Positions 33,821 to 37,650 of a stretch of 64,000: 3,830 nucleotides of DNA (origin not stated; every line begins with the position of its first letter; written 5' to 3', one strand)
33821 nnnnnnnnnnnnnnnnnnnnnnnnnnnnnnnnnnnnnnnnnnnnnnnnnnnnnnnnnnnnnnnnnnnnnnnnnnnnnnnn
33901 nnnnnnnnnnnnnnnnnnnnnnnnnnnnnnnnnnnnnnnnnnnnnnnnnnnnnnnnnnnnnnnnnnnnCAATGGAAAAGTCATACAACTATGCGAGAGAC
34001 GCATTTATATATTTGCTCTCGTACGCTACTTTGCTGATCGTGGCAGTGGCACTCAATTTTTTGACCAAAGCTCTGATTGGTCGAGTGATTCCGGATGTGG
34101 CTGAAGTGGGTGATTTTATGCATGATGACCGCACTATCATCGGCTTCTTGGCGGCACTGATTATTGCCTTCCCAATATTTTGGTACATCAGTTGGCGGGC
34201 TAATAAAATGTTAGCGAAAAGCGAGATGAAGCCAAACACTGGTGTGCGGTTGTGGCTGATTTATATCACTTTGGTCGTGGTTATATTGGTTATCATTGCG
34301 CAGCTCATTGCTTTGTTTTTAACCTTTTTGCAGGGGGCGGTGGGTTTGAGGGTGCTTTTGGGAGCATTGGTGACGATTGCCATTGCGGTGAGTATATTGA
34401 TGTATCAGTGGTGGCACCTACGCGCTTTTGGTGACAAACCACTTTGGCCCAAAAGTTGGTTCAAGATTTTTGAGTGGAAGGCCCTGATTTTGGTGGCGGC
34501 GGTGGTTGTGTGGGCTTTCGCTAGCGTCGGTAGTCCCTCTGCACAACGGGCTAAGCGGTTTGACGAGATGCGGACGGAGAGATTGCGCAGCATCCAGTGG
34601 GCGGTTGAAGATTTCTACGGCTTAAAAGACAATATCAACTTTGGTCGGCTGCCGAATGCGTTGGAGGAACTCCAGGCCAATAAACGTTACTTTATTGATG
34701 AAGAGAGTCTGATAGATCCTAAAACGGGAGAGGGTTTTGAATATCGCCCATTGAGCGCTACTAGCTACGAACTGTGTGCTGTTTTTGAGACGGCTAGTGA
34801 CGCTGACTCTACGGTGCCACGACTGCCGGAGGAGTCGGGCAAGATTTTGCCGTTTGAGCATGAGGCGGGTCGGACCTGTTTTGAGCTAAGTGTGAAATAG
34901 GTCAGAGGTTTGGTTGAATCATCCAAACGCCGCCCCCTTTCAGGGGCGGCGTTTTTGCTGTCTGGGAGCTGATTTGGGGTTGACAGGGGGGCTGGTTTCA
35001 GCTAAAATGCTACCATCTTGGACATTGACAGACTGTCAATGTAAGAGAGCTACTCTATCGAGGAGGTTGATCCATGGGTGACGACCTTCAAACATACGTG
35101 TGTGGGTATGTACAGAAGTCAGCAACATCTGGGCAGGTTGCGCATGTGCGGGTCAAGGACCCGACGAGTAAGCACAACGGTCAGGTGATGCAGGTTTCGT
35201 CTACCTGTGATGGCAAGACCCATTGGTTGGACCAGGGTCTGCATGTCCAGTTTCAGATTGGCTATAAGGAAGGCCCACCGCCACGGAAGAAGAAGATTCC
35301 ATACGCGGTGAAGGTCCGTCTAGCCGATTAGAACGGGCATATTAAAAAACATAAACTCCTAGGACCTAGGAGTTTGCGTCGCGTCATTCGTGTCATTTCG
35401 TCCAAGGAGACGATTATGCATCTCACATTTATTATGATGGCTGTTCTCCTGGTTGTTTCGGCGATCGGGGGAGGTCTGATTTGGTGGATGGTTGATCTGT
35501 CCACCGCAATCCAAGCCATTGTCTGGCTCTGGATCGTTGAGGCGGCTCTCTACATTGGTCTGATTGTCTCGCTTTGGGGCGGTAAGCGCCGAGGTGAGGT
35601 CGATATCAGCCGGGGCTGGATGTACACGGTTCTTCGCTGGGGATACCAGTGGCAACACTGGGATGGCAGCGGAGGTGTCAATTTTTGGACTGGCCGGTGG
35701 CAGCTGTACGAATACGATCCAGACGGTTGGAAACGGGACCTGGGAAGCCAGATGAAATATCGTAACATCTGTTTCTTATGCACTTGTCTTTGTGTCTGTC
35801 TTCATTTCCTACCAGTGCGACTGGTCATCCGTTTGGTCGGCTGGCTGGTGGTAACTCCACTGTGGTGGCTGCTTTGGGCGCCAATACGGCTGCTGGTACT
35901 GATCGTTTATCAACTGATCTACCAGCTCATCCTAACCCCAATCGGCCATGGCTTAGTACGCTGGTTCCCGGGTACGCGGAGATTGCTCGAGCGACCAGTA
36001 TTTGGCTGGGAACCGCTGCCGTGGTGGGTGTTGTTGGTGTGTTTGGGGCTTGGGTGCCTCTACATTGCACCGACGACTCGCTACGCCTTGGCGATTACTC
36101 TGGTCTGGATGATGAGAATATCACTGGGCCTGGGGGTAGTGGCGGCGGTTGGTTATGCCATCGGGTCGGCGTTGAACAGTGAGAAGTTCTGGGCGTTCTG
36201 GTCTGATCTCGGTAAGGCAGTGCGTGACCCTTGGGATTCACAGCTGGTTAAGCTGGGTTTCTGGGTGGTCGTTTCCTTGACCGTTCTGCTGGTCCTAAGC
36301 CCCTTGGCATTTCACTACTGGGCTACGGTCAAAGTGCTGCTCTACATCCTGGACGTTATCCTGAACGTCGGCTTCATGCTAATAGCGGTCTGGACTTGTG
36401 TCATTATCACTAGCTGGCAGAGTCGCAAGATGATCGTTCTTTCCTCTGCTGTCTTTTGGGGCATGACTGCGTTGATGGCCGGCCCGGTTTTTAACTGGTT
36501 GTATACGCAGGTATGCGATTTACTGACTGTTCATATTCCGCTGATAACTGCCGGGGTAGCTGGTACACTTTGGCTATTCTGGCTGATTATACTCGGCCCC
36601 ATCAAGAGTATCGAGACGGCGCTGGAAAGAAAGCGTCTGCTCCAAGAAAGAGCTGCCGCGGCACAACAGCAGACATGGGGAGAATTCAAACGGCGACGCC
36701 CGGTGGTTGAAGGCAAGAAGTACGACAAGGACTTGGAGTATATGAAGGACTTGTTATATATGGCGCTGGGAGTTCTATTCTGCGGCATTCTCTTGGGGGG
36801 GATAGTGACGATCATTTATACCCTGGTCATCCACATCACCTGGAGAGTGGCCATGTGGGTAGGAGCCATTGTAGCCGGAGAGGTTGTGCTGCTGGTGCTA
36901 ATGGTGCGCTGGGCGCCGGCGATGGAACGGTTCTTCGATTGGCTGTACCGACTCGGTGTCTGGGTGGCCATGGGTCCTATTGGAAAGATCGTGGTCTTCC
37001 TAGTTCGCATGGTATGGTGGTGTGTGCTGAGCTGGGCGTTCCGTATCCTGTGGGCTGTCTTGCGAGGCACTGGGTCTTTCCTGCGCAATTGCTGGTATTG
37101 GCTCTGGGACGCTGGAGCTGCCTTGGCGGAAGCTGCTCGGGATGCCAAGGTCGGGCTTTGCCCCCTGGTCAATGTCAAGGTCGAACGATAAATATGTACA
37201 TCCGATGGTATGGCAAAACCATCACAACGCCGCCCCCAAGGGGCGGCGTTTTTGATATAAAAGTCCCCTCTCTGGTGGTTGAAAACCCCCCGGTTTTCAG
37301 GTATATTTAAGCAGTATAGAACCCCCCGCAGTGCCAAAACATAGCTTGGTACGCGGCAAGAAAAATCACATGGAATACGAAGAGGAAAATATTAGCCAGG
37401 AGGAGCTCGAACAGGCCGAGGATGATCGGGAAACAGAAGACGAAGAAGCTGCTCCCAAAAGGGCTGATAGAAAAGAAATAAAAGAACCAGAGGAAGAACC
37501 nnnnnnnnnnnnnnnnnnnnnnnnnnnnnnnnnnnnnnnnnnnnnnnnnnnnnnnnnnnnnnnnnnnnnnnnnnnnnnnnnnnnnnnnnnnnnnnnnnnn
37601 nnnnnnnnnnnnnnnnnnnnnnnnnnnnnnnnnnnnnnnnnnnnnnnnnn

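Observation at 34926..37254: A 2.3-kb cassette is bracketed by a duplicated GC-stem terminator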

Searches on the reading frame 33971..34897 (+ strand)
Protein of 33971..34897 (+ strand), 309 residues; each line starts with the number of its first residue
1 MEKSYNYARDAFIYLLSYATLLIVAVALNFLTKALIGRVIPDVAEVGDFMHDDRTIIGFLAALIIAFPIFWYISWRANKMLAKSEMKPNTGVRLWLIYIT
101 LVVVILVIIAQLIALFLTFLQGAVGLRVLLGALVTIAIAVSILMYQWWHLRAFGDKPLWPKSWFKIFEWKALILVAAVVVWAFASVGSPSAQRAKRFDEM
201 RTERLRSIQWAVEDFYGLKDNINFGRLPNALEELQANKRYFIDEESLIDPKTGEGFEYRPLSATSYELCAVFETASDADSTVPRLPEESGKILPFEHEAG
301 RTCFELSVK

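Call 9: search_protein_families(library=pfam, proteins=[window:33971-34897:+], max_evalue=0.01)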
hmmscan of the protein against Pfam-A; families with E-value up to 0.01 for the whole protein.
window:33971-34897:+ (309 aa): 1 family
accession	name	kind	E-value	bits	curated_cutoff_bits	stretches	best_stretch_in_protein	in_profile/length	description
PF18920.5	DUF5671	-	5.2e-16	59.2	28.4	1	11-144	2-130/132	Domain of unknown function (DUF5671)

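Call 43: find_homologous_proteins(query=window:33971-34897:+, max_evalue=1e-10)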
Query window:33971-34897:+ (309 aa): 121 proteins with E <= 1e-10 among 5871 candidates; the best 120 are listed.
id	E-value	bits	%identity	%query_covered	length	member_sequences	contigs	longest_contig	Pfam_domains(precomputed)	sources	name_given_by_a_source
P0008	1.7e-201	686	100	100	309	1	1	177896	PF18920.6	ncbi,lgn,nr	ncbi:MAG: DUF5671 domain-containing protein [Patescibacteria group bacterium]|nr:DUF5671 domain-cont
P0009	4.8e-133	461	68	100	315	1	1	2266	PF18920.6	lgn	-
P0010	2.2e-129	449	66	100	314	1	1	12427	PF18920.6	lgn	-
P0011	2.8e-121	422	63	100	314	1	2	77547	PF18920.6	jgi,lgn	jgi:hypothetical protein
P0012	2.0e-94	334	52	100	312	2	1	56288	PF18920.6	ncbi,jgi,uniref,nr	ncbi:hypothetical protein DRH29_02175 [candidate division Kazan bacterium]|uniref:DUF5671 domain-con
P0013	1.3e-93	331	53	98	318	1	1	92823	PF18920.6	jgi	-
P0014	1.7e-92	328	50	99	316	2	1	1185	PF18920.6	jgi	-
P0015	4.9e-91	323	53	99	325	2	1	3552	PF18920.6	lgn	-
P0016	1.2e-90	322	50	100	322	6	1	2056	PF18920.6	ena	-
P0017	4.8e-90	320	49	99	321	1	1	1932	PF18920.6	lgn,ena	-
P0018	1.3e-89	318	48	100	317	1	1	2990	PF18920.6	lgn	-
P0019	1.8e-88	314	51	99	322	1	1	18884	PF18920.6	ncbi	ncbi:MAG: DUF5671 domain-containing protein [Patescibacteria group bacterium]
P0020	2.2e-88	314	52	99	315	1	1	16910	PF18920.6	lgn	-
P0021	2.2e-88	314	49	99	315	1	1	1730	PF18920.6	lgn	-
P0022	2.4e-88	314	52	99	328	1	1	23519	PF18920.6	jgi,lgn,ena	-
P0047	1.1e-82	295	49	98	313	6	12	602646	PF18920.6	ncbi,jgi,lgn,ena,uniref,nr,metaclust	ncbi:MAG: hypothetical protein VE98_C0001G0188 [candidate division Kazan bacterium GW2011_GWA1_50_15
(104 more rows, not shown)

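Call 45: find_encoding_contigs(protein=P0010, flank=10000, max_places=3)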
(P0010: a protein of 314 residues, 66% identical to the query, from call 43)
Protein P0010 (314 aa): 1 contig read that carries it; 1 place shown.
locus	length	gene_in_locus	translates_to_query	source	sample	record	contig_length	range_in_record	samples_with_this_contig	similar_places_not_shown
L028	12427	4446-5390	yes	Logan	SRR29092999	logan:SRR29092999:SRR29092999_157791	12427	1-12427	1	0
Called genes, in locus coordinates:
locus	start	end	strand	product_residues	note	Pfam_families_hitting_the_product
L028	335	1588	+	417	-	PF00270:DEAD, PF04851:ResIII, PF13245:AAA_19 (faint), PF16203:ERCC3_RAD25_C (faint), PF00271:Helicase_C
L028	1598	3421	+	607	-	PF00009:GTP_EFTU, PF01926:MMR_HSR1 (weak), PF03144:GTP_EFTU_D2, PF22042:EF-G_D2, PF00679:EFG_C, PF21018:BipA_C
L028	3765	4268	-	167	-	-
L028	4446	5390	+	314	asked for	PF18920:DUF5671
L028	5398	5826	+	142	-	PF00293:NUDIX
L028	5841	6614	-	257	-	PF01978:TrmB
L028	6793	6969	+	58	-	-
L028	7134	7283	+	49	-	-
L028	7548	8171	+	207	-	-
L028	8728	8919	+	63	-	-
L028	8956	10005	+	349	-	-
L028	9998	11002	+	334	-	-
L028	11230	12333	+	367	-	-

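Call 46: find_encoding_contigs(protein=P0011, flank=10000, max_places=3)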
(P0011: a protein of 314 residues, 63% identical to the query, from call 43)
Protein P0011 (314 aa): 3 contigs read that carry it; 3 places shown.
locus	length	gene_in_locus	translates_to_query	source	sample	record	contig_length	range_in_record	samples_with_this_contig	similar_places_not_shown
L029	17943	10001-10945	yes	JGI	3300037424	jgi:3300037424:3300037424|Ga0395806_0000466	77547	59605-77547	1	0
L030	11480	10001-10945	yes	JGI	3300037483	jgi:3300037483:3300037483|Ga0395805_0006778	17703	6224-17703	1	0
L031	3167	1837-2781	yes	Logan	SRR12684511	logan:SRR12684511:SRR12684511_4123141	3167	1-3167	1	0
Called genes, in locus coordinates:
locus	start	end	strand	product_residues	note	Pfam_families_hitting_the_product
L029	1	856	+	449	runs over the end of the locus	PF01406:tRNA-synt_1e, PF01921:tRNA-synt_1f (faint), PF09334:tRNA-synt_1g (faint)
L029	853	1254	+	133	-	-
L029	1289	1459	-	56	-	-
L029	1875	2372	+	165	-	-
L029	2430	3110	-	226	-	PF07853:DUF1648, PF13630:SdpI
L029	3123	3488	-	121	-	PF12840:HTH_20, PF01022:HTH_5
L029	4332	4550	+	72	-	PF18898:DUF5654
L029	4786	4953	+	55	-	-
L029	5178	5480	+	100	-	-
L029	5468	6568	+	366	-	PF00270:DEAD, PF04851:ResIII, PF00271:Helicase_C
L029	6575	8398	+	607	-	PF00009:GTP_EFTU, PF01926:MMR_HSR1 (weak), PF03144:GTP_EFTU_D2, PF22042:EF-G_D2 (weak), PF00679:EFG_C, PF21018:BipA_C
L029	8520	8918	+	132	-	-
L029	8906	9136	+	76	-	-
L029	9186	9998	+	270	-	PF01734:Patatin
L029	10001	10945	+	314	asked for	PF18920:DUF5671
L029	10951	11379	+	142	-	PF00293:NUDIX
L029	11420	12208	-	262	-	PF01978:TrmB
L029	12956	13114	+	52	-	-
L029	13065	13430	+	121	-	-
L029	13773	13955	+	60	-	-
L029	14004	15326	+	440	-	-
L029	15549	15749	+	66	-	-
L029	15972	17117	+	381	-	-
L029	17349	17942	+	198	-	?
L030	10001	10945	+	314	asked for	PF18920:DUF5671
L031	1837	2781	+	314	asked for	PF18920:DUF5671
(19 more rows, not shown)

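Call 47: find_encoding_contigs(protein=P0009, flank=10000, max_places=3)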
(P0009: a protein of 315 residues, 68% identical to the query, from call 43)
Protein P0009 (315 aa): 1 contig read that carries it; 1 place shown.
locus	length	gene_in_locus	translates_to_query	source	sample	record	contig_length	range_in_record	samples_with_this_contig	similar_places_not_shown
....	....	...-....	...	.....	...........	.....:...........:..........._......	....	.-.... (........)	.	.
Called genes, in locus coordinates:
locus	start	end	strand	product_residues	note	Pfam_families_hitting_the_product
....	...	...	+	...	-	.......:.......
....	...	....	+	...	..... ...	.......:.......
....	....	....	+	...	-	?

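Call 60: find_encoding_contigs(protein=P0047, flank=8000, max_places=2)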
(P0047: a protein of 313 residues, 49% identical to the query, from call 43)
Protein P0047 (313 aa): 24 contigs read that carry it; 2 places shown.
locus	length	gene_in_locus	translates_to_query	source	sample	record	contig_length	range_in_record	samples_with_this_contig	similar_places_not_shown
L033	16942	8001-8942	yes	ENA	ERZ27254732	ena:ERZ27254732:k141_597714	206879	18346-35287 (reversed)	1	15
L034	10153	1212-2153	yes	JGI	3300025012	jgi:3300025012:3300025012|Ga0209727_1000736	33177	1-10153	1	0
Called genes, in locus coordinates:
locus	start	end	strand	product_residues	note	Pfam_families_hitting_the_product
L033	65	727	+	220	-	PF00300:His_Phos_1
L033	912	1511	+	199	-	PF01928:CYTH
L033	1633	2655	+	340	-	PF00108:Thiolase_N, PF08545:ACP_syn_III, PF08541:ACP_syn_III_C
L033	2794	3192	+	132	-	-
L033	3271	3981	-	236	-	-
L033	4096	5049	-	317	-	PF01699:Na_Ca_ex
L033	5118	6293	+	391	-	PF00140:Sigma70_r1_2, PF04542:Sigma70_r2, PF04539:Sigma70_r3, PF04545:Sigma70_r4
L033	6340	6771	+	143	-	PF13473:Cupredoxin_1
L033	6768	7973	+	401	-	PF07995:GSDH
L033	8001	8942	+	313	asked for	PF18920:DUF5671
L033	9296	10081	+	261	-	PF12697:Abhydrolase_6 (weak)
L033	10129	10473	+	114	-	-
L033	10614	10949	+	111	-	-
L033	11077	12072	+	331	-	-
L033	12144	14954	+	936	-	PF00521:DNA_topoisoIV, PF03989:DNA_gyraseA_C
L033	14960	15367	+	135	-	-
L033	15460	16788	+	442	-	PF23459:S1_RRP5 (faint), PF00575:S1, PF14520:HHH_5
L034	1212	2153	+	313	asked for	PF18920:DUF5671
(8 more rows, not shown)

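Call 61: find_encoding_contigs(protein=P0013, flank=8000, max_places=2)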
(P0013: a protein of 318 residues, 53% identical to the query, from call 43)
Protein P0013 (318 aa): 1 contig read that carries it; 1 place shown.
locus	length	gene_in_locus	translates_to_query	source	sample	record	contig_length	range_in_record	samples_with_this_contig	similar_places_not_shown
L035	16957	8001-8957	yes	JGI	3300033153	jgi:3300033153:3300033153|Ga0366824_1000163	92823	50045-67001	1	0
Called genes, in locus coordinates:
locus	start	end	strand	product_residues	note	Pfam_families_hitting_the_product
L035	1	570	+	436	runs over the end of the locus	-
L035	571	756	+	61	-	-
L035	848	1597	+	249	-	PF00160:Pro_isomerase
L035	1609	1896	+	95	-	PF02575:YbaB_DNA_bd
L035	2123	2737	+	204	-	PF00633:HHH (faint), PF21176:RecR_HhH, PF02132:RecR_ZnF (weak), PF01751:Toprim, PF13662:Toprim_4, PF21175:RecR_C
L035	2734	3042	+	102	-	-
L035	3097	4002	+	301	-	PF00892:EamA, PF03151:TPT, PF00892:EamA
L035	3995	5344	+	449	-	PF00133:tRNA-synt_1 (faint), PF00750:tRNA-synt_1d (weak), PF01406:tRNA-synt_1e, PF01921:tRNA-synt_1f (faint), PF09334:tRNA-synt_1g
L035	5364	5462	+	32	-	-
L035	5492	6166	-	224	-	PF07853:DUF1648, PF13630:SdpI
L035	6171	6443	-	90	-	PF01022:HTH_5, PF12840:HTH_20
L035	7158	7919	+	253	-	-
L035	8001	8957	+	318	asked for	PF18920:DUF5671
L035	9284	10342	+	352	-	-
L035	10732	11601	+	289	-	PF00005:ABC_tran, PF13304:AAA_21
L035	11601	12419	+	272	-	PF12679:ABC2_membrane_2, PF26999:ABC-2_memb_rel (weak), PF10920:DUF2705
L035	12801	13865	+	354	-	-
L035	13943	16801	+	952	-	PF00521:DNA_topoisoIV, PF03989:DNA_gyraseA_C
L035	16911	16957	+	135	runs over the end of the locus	-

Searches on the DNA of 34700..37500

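Call 78: search_rna_families(source=window, start=34700, end=37500, threshold=evalue, max_evalue=1)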
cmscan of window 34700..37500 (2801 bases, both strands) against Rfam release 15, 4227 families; matches with E-value up to 1: 3.
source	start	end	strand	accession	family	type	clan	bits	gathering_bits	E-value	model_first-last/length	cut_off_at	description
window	37190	37256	+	RF01859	Phe_leader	Cis-reg; leader;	-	28.9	55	0.045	1-125/125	no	Phenylalanine leader peptide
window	34825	34956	+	RF01732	asd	Gene; sRNA;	-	25.3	84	0.042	1-146/146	no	MarS sRNA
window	34918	35057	-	RF02609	BSR0602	Gene; sRNA;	-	21.7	191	0.055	1-169/169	no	Brucella sRNA 0602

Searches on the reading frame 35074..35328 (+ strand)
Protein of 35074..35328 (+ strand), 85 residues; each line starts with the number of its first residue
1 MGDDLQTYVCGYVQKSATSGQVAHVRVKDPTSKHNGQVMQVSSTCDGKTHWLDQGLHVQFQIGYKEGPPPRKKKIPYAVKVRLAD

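Call 9: search_protein_families(library=pfam, proteins=[window:35074-35328:+], max_evalue=0.01)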
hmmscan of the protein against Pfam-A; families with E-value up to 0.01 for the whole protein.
window:35074-35328:+ (85 aa): 0 families

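Call 38: search_protein_families(library=pfam, proteins=[window:35074-35328:+], max_evalue=10)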
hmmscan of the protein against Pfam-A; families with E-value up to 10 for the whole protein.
window:35074-35328:+ (85 aa): 0 families

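Call 39: find_homologous_proteins(query=window:35074-35328:+, max_evalue=0.01)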
Query window:35074-35328:+ (85 aa): 2 proteins with E <= 0.01 among 2 candidates.
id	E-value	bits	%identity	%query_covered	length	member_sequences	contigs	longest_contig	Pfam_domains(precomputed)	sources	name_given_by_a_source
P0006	3.9e-52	192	100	100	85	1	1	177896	-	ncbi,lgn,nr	ncbi:MAG: hypothetical protein PHR51_02640 [Patescibacteria group bacterium]|nr:hypothetical protein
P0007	3.9e-26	109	66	100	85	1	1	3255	-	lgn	-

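Call 67: search_solved_structures(query=A4, max_evalue=10)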
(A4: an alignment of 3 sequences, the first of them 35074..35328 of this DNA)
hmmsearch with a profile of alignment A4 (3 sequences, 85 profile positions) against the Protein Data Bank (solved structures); distinct sequences matched with E-value up to 10: 2.
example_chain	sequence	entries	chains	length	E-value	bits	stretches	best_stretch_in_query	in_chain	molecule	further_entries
8p0t_I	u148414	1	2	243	0.18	15.1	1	26-73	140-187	proteasome endopeptidase complex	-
8oix_I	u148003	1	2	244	0.18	15.1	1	26-73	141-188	proteasome endopeptidase complex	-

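Call 74: predict_structure(alignment_id=A5)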
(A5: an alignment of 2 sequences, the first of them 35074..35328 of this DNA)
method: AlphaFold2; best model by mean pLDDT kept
length: 85 residues; sequences in the alignment: 2
mean_pLDDT: 77.2   pTM: 0.62
mean pLDDT of the five models: 77.2, 75.0, 54.1, 50.6, 45.2
residues with pLDDT >= 90: 0; 70-90: 68; 50-70: 15; < 50: 2
segments of 3 or more residues with pLDDT < 50: none
pLDDT, mean of each block of 10 residues (from residue 1): 65 83 86 85 71 84 76 72 70
secondary structure, 60 per line:
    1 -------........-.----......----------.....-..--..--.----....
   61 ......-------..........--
elements in order: E8-15 E22-27 E38-42 E57-66 E74-83

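Call 79: fold_search(model_id=the predicted structure, library=pdb)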
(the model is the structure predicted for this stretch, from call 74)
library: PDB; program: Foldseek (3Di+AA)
matches with E <= 10: 518; with E <= 0.001: 0
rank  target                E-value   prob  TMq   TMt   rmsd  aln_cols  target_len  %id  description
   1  8rk2_B                2.1e-02  1.00  0.49  0.39   4.3        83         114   12  Human Replication protein A (RPA; trimeric core) - ssDNA complex (released 2024-04-24)
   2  9mj5_B                4.9e-02  0.97  0.46  0.23   5.3        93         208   12  Catalytic domain of human DNA polymerase alpha in complex with DNA and RPA (released 2025-02-19)
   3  2pqa_C                7.2e-02  0.99  0.50  0.37   4.8        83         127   10  Crystal Structure of Full-length Human RPA 14/32 Heterodimer (released 2007-11-13)
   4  3kdf_D                8.0e-02  0.92  0.45  0.34   5.7        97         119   12  X-ray Crystal Structure of the Human Replication Protein A Complex from Wheat Germ Cell Free Expression (released 2009-12-01)
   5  2pqa_A                8.0e-02  0.87  0.41  0.31   6.1        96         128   14  Crystal Structure of Full-length Human RPA 14/32 Heterodimer (released 2007-11-13)
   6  2pi2_B                8.9e-02  0.97  0.47  0.35   4.8        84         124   14  Full-length Replication protein A subunits RPA14 and RPA32 (released 2007-10-16)
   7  4wj3_M                9.9e-02  0.98  0.51  0.11   5.2        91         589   13  Crystal structure of the asparagine transamidosome from Pseudomonas aeruginosa (released 2014-12-31)
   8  8b2q_I                1.2e-01  0.54  0.34  0.32   8.2        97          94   10  Matrix-metallopeptidase inhibitor Potempin A (PotA) from Tannerella forsythia in complex with T. forsythia karilysin. (released 2022-12-21)
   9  8gw5_A                1.5e-01  0.90  0.49  0.44   6.1        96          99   11  Crystal structure of SaSsbA complexed with glycerol (released 2023-09-20)
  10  2pi2_C                1.6e-01  0.97  0.50  0.38   4.3        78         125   10  Full-length Replication protein A subunits RPA14 and RPA32 (released 2007-10-16)
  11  4gla_C                2.3e-01  0.87  0.45  0.44   5.3        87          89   14  OBody NL8 bound to hen egg-white lysozyme (released 2013-08-14)
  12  5gro_A                2.3e-01  0.82  0.47  0.41   5.7        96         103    9  Crystal structure of the N-terminal anticodon-binding domain of non-discriminating aspartyl-tRNA synthetase from Helic (released 2017-02-15)
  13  4gn5_B                2.5e-01  0.85  0.46  0.39   5.8        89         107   13  OBody AM3L15 bound to hen egg-white lysozyme (released 2013-08-21)
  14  8txr_B                2.8e-01  0.87  0.49  0.18   4.7        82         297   11  E. coli ExoVII(H238A) (released 2024-01-31)
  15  4a4i_B                2.8e-01  0.84  0.46  0.46   5.5        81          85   12  Crystal structure of the human Lin28b cold shock domain (released 2012-08-08)
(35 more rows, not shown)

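Call 93: search_protein_families(library=phrogs, proteins=[window:35074-35328:+], max_evalue=0.01)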
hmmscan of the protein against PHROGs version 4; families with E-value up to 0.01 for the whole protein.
window:35074-35328:+ (85 aa): 0 families

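Call 94: search_protein_families(library=padloc, proteins=[window:35074-35328:+], max_evalue=0.01)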
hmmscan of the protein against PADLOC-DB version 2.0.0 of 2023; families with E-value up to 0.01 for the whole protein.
window:35074-35328:+ (85 aa): 0 families
